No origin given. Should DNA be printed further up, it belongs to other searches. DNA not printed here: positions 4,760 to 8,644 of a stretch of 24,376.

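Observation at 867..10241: Four-gene secreted cargo operon: T9SS beta-propeller protein + split YD-repeat shell + RHS toxin + immunity candidate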

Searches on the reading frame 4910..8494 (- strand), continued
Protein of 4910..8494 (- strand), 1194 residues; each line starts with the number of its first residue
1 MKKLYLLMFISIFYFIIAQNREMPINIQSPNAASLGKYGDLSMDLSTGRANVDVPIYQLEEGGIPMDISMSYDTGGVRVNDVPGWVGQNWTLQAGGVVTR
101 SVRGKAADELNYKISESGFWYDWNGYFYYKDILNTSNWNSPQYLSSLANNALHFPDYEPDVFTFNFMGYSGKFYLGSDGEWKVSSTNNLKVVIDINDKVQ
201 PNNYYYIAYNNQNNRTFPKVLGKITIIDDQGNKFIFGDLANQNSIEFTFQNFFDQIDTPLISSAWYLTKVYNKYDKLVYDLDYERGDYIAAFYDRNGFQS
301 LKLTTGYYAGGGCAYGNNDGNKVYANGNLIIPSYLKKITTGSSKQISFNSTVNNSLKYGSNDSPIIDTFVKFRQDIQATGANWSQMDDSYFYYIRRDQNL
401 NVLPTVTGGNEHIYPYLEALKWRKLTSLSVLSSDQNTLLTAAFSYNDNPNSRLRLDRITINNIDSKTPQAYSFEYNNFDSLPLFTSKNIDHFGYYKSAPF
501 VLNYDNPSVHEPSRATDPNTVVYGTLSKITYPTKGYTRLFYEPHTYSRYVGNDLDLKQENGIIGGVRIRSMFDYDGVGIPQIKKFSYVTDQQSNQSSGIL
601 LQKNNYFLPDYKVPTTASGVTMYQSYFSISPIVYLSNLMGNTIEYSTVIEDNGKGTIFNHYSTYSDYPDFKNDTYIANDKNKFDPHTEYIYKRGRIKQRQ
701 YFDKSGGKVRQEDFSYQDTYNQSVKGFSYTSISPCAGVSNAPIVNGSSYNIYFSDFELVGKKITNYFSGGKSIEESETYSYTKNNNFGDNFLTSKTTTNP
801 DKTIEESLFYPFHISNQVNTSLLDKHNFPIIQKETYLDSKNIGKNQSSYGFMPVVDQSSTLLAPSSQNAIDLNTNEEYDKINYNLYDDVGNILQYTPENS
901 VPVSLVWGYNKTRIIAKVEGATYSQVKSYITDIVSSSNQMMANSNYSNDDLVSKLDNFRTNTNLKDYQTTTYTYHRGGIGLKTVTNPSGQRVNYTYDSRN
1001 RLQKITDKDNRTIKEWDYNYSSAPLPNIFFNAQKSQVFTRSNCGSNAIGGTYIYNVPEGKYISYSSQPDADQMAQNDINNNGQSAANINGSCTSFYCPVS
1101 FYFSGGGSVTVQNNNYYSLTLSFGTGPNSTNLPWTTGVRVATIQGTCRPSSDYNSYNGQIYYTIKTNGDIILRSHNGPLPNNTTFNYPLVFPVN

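Call 45: fold_search(model_id=the predicted structure, library=pdb)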
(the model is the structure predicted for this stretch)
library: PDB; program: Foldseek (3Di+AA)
matches with E <= 10: 408; with E <= 0.001: 47
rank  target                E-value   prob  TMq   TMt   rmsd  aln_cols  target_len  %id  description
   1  4igl_A                1.1e-16  1.00  0.32  0.27  24.7      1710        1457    7  Structure of the RHS-repeat containing BC component of the secreted ABC toxin complex from Yersinia entomophaga (released 2013-08-07)
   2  8qjc                  1.3e-16  1.00  0.11  0.12  36.4      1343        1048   10  T6SS-linked Rhs repeat protein - Salmonella bongori Rhs-core domain with toxin domain (released 2024-09-25)
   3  7q97_A                1.7e-16  1.00  0.09  0.10  38.0      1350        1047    9  Structure of the bacterial type VI secretion system effector RhsA. (released 2021-12-22)
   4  8qja_D                2.7e-16  1.00  0.10  0.11  38.6      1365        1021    9  T6SS-linked Rhs repeat protein - Advenella mimigardefordensis VgrG-Rhs core (released 2024-09-25)
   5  8qjb_A                4.3e-16  1.00  0.11  0.12  34.1      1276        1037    9  T6SS-linked Rhs repeat protein - Salmonella bongori Rhs-core domain extended N-terminus (released 2024-09-25)
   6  8qjd_B                1.4e-15  1.00  0.12  0.14  37.2      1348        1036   10  T6SS-linked Rhs repeat protein - Salmonella bongori Rhs-core domain (released 2024-09-25)
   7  8uxt                  1.8e-15  1.00  0.11  0.09  37.1      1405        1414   11  Acinetobacter baumannii Tse15 Rhs effector, toxin cleavage mutant (D1369N, D1391N) (released 2024-10-09)
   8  4igl_C                3.1e-15  1.00  0.32  0.27  24.5      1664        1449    7  Structure of the RHS-repeat containing BC component of the secreted ABC toxin complex from Yersinia entomophaga (released 2013-08-07)
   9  8cp6_B                3.8e-15  1.00  0.10  0.11  37.4      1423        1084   10  Type six secretion system exported effector 5 (Tse5) (released 2023-12-06)
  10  6sup                  4.0e-15  1.00  0.30  0.18  28.9      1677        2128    7  Crystal Structure of TcdB2-TccC3-Cdc42 (released 2019-12-04)
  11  5kis_A                7.3e-15  1.00  0.32  0.27  21.2      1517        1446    7  YenB/RHS2 complex (released 2017-08-09)
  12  8qja_B                7.6e-15  1.00  0.11  0.12  39.5      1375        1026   11  T6SS-linked Rhs repeat protein - Advenella mimigardefordensis VgrG-Rhs core (released 2024-09-25)
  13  7pq5                  8.0e-15  1.00  0.11  0.12  36.8      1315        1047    9  Photorhabdus laumondii T6SS-associated Rhs protein carrying the Tre23 toxin domain (released 2021-12-01)
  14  8qja_A                9.8e-15  1.00  0.10  0.11  39.1      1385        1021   10  T6SS-linked Rhs repeat protein - Advenella mimigardefordensis VgrG-Rhs core (released 2024-09-25)
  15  8qja_C                2.7e-14  1.00  0.11  0.12  34.8      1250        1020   11  T6SS-linked Rhs repeat protein - Advenella mimigardefordensis VgrG-Rhs core (released 2024-09-25)
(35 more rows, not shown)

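Call 71: search_solved_structures(query=A2, max_evalue=1, show_alignments=2)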
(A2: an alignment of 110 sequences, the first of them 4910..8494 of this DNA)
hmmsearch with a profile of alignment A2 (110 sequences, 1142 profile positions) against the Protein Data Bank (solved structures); distinct sequences matched with E-value up to 1: 13.
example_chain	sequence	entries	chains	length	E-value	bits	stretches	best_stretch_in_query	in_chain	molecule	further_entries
8uy4_A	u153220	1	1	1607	1.4e-10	43.1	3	959-1020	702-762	Tse15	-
8uxt_A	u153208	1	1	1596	2.1e-10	42.5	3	960-1020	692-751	Tse15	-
7pq5_L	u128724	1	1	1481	1.2e-08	36.7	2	964-1000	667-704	Tre23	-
7q97_A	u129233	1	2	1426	1.7e-08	36.1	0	953-997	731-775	Rhs family protein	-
8h8a_A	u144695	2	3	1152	3.5e-08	35.1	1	950-1011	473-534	Putative Rhs-family protein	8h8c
8qja_A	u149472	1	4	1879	4.5e-07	31.5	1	920-1015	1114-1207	Putative type VI secretion system YD repeat-containing Rhs element Vgr protein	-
8qjd_A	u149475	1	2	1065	5.1e-07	31.3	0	875-983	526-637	Salmonella bongori Rhs core domain (residues 360-1420)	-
8qjb_A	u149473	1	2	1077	5.4e-07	31.2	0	875-984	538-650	T6SS-associated Rhs core domain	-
8qjc_A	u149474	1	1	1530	2.5e-06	29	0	875-984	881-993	T6SS-associated Rhs core and toxin domain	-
8h8b_A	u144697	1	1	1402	3e-06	28.8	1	950-1003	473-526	Putative Rhs-family protein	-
8cp6_B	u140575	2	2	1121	0.011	16.9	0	875-992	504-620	Toxin protein Tse5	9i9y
9ifo_A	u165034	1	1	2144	0.013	16.7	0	943-994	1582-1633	Teneurin-Like Protein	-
9pt5_A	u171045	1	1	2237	0.013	16.7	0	943-994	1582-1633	Teneurin-like protein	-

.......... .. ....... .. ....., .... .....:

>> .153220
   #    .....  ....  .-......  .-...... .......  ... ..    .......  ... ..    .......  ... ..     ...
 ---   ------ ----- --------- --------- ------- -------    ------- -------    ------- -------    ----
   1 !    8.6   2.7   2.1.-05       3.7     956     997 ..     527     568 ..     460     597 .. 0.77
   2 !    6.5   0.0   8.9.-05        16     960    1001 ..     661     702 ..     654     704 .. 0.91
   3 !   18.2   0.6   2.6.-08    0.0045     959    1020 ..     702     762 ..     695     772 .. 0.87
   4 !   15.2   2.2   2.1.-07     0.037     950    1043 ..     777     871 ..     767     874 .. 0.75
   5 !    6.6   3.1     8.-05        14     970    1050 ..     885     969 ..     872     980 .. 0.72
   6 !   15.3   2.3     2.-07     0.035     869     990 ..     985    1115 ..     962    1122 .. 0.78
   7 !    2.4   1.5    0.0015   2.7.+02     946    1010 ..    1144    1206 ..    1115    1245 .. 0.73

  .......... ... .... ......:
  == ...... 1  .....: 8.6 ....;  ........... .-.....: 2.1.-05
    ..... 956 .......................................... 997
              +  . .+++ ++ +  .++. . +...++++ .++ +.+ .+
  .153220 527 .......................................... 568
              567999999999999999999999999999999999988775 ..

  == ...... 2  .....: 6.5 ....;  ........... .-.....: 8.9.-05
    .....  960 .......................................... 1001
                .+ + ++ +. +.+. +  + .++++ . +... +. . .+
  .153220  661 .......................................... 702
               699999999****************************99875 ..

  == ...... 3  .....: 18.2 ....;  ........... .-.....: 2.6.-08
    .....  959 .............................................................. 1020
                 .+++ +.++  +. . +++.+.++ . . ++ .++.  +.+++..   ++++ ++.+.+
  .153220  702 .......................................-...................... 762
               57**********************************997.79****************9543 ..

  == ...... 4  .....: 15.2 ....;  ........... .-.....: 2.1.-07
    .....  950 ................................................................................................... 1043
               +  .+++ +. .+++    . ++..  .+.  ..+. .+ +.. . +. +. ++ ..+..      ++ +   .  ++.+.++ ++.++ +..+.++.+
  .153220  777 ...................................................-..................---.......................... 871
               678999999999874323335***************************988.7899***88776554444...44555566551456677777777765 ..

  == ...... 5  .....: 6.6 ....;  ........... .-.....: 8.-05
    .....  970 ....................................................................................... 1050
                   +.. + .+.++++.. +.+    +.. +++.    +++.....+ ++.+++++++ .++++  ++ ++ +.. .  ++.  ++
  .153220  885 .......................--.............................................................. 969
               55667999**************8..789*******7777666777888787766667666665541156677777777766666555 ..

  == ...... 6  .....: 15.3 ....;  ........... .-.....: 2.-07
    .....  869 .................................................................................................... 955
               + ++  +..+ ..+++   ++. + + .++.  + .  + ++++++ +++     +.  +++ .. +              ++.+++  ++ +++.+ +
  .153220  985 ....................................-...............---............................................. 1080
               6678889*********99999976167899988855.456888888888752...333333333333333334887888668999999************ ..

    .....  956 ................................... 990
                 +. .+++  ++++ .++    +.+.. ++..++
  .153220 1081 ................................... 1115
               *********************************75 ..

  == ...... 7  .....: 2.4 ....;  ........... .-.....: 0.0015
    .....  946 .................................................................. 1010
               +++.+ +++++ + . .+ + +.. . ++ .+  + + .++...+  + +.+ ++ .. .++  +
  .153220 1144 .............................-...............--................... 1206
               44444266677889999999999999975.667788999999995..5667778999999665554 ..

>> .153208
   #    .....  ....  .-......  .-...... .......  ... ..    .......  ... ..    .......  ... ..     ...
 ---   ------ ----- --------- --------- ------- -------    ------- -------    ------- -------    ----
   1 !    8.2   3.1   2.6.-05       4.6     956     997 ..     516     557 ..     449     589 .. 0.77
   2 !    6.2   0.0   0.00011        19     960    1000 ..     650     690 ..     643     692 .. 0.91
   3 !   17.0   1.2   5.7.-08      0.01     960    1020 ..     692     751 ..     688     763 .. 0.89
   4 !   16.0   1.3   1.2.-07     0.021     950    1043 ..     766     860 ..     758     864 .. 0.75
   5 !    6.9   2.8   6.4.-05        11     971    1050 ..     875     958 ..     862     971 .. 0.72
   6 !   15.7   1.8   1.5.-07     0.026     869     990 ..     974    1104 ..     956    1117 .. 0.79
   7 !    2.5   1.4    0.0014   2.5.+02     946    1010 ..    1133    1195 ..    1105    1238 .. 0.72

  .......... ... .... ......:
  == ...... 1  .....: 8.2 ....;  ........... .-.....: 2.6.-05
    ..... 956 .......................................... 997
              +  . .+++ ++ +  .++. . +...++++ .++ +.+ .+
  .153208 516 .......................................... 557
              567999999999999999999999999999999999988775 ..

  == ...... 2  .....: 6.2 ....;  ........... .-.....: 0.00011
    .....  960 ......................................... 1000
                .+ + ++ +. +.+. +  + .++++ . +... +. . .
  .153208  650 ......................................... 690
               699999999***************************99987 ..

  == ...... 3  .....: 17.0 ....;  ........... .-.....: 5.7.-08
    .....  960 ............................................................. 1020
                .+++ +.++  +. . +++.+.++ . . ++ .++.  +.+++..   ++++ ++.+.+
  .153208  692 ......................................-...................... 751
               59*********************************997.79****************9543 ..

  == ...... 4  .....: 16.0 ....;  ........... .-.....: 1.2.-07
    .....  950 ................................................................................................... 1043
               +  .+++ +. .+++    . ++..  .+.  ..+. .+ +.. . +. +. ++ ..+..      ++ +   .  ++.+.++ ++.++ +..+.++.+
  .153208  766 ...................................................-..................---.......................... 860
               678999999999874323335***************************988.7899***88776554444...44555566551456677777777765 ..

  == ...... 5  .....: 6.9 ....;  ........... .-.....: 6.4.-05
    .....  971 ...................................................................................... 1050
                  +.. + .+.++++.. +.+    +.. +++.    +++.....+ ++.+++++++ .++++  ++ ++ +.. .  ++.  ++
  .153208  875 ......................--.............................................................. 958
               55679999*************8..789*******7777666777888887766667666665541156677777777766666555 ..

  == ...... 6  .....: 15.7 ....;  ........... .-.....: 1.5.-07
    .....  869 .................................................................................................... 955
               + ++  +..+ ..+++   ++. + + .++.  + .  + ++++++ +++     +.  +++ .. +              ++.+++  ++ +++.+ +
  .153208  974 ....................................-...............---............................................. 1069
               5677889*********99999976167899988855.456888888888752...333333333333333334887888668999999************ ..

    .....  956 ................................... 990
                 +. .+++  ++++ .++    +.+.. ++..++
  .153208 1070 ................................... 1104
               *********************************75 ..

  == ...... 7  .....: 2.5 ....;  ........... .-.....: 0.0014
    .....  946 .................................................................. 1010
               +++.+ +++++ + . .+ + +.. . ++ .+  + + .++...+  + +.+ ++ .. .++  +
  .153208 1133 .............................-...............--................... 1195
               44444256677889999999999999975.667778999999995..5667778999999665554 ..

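Call 73: search_protein_families(library=pfam, alignment_id=A1, max_evalue=0.1)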
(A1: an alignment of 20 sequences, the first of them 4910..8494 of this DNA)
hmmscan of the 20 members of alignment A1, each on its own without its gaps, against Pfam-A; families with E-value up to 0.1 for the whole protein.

A. member 1, window:4910-8494:- (1194 aa): 2 families
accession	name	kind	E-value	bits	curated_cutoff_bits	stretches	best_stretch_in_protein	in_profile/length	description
PF19404.4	DUF5977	-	1.5e-23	83.6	25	1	1029-1093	1-65/65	Family of unknown function (DUF5977)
PF05593.20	RHS_repeat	-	1.6e-05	25.6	22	1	981-1012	7-38/38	RHS Repeat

B. families by the number of members that match (of 20 scanned): 8 families
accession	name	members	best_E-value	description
PF05593.20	RHS_repeat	13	2.2e-08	RHS Repeat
PF19404.4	DUF5977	6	7.7e-29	Family of unknown function (DUF5977)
PF20148.4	DUF6531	2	0.023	Domain of unknown function (DUF6531)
PF12256.14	TcdB_toxin_midN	1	0.04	Insecticide toxin TcdB middle/N-terminal region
PF24196.1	DUF7421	1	0.048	Family of unknown function (DUF7421)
PF07794.16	DUF1633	1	0.051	Protein of unknown function (DUF1633)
PF01938.26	TRAM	1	0.053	TRAM domain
PF12142.13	PPO1_DWL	1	0.079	Polyphenol oxidase middle domain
